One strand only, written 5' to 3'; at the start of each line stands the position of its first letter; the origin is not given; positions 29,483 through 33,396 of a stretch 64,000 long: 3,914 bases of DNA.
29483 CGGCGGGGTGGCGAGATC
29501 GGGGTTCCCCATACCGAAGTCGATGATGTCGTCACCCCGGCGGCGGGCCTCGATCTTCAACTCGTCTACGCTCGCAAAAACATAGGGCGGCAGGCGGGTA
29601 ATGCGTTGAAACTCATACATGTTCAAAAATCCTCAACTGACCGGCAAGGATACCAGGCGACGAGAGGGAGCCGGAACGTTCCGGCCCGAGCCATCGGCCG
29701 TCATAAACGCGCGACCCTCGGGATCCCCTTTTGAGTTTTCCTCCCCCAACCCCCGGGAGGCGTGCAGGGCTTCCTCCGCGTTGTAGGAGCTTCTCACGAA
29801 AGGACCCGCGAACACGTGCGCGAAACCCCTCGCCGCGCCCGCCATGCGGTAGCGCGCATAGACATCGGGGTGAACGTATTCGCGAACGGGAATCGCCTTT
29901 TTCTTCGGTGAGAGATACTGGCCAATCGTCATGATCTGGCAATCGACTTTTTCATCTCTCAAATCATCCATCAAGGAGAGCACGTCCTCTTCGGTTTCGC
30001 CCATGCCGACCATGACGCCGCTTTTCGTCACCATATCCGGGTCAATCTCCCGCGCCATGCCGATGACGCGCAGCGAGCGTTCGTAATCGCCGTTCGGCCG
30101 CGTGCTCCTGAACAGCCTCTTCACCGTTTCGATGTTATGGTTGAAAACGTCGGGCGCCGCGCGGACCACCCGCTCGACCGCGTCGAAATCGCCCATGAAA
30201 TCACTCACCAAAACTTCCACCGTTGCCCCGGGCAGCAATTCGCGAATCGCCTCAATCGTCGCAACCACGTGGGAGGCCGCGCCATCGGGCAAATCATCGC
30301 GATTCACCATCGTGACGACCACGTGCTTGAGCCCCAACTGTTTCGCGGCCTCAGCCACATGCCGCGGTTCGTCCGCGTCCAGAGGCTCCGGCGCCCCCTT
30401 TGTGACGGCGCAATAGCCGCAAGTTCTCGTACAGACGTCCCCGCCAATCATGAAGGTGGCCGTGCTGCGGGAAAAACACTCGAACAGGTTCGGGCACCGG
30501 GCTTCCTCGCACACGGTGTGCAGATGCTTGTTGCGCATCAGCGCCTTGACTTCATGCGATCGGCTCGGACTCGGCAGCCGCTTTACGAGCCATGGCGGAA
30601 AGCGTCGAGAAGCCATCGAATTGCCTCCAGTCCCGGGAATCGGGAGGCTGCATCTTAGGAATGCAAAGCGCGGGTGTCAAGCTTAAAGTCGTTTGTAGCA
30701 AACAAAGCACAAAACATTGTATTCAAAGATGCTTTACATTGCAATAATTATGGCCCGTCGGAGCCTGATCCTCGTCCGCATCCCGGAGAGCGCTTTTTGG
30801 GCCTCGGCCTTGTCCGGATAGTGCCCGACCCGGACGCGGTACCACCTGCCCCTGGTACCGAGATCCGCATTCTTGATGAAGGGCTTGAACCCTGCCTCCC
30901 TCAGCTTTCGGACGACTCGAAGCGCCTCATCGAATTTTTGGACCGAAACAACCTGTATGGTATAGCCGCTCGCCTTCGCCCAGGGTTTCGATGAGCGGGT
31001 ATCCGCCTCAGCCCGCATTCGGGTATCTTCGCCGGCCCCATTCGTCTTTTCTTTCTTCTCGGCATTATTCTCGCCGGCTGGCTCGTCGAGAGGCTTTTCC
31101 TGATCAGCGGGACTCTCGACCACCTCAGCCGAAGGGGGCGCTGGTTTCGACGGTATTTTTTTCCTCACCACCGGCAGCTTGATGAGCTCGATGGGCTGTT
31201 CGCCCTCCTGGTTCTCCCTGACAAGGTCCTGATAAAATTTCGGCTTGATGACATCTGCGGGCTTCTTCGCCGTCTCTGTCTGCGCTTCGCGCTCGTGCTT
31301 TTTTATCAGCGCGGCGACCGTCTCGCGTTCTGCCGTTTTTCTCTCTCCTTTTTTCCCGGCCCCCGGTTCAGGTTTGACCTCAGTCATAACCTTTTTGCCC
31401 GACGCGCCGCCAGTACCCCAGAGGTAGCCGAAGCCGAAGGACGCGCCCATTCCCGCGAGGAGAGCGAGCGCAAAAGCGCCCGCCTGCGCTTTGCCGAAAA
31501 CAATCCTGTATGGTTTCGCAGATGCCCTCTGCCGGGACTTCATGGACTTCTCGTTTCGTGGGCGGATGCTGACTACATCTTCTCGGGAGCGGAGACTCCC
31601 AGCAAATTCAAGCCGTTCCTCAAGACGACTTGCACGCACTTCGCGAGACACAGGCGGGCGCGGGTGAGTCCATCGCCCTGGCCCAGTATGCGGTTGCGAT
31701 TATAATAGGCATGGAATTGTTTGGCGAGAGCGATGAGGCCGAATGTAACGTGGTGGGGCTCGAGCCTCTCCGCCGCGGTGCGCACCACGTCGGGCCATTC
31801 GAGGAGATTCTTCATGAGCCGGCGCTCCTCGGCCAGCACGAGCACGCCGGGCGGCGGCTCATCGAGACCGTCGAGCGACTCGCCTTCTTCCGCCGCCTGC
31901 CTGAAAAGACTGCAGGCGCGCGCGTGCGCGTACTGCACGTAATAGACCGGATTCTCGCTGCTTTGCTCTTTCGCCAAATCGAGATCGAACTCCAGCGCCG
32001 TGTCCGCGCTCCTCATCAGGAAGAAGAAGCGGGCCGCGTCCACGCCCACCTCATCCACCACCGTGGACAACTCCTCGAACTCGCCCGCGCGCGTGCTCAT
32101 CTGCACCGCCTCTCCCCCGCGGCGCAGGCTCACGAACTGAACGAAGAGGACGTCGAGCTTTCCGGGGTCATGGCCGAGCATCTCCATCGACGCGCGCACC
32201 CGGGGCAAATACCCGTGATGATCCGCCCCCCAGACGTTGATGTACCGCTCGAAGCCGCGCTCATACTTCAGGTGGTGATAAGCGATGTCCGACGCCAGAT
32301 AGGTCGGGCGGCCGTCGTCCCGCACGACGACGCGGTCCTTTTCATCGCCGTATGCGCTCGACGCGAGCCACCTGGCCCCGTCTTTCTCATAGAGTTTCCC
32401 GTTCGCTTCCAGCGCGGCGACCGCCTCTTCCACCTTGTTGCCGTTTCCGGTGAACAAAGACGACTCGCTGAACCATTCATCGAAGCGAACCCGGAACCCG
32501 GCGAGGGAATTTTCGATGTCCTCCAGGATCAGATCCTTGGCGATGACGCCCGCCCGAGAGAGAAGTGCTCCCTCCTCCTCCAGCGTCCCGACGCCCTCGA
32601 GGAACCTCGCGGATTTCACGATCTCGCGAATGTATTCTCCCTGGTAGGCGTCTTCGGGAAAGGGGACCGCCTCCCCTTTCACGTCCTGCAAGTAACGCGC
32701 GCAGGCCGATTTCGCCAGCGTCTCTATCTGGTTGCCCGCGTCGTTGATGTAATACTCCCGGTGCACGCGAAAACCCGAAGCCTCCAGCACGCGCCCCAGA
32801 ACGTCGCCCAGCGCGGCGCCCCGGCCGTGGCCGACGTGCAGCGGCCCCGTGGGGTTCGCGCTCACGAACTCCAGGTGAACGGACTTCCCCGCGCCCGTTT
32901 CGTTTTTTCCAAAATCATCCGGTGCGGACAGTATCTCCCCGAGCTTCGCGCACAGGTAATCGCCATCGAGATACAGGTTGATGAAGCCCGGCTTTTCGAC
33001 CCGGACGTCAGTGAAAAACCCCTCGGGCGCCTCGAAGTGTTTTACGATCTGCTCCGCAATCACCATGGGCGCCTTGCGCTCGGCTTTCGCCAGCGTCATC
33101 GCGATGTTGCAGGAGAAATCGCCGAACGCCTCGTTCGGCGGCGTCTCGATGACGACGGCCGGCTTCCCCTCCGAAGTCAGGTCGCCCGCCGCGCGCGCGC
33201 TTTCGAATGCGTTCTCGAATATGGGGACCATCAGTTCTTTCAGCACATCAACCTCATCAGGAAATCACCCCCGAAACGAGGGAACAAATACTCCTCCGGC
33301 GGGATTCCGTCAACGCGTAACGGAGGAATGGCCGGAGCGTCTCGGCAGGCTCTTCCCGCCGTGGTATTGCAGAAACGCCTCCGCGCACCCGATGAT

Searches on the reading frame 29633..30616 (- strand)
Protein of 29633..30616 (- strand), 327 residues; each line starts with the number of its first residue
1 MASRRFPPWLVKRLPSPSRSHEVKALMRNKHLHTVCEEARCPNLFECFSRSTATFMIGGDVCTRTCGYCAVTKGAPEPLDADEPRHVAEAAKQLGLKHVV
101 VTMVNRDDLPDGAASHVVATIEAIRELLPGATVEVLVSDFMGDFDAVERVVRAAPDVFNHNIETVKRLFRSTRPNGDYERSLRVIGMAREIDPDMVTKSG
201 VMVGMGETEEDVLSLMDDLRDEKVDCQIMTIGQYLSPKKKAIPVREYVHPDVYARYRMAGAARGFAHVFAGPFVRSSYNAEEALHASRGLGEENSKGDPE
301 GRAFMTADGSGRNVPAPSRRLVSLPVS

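Call 48: search_protein_families(library=pfam, proteins=[window:29633-30616:-], max_evalue=0.00001)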
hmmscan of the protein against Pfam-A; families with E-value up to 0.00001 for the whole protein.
window:29633-30616:- (327 aa): 2 families
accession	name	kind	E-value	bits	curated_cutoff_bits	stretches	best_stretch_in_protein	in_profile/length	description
PF04055.27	Radical_SAM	-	1e-20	75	29.5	1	59-219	4-166/166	Radical SAM superfamily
PF16881.10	LIAS_N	-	6.6e-08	33.4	27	1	4-41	59-96/96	N-terminal domain of lipoyl synthase of Radical_SAM family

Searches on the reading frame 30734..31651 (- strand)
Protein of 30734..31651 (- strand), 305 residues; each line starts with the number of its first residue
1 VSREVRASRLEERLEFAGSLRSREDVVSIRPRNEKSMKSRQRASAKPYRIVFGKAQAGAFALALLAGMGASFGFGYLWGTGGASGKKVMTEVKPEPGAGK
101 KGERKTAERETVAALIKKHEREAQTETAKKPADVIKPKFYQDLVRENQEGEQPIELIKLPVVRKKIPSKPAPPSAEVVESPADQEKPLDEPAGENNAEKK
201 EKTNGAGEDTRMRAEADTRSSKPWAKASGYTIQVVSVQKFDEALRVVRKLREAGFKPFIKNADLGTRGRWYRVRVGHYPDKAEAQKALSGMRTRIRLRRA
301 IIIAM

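Call 48: search_protein_families(library=pfam, proteins=[window:30734-31651:-], max_evalue=0.00001)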
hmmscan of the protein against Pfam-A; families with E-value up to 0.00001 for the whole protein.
window:30734-31651:- (305 aa): 1 family
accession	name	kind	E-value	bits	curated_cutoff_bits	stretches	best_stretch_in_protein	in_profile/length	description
PF05036.18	SPOR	-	4.1e-15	56.3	21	1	227-292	2-65/76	SPOR domain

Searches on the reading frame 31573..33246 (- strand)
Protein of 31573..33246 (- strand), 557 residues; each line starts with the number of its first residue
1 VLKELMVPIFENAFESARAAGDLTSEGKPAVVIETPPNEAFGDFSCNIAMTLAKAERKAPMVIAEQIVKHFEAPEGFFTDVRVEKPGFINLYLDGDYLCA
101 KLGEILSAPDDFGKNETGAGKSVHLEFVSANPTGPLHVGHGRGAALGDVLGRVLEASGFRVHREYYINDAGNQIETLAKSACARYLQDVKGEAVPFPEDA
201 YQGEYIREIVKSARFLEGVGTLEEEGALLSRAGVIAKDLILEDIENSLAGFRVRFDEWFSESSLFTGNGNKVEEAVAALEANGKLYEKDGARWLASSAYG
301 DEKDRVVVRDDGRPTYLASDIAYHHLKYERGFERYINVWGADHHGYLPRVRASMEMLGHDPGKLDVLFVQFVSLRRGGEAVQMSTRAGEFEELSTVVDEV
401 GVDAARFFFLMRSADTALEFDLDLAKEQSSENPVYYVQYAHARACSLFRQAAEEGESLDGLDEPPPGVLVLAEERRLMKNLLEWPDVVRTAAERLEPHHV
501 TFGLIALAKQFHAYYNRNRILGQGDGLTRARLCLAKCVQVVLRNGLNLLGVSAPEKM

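Call 48: search_protein_families(library=pfam, proteins=[window:31573-33246:-], max_evalue=0.00001)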
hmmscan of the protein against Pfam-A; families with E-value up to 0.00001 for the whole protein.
window:31573-33246:- (557 aa): 3 families
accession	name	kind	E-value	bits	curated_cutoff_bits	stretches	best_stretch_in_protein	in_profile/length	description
PF05746.21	DALR_1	-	1.3e-32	112.8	22.3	1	437-557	1-117/117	DALR anticodon binding domain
PF00750.26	tRNA-synt_1d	-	2.2e-22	79.9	23.3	1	114-400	13-298/349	tRNA synthetases class I (R), catalytic domain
PF03485.21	Arg_tRNA_synt_N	-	5.6e-21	75.4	21.5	1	26-93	19-85/85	Arginyl tRNA synthetase N terminal domain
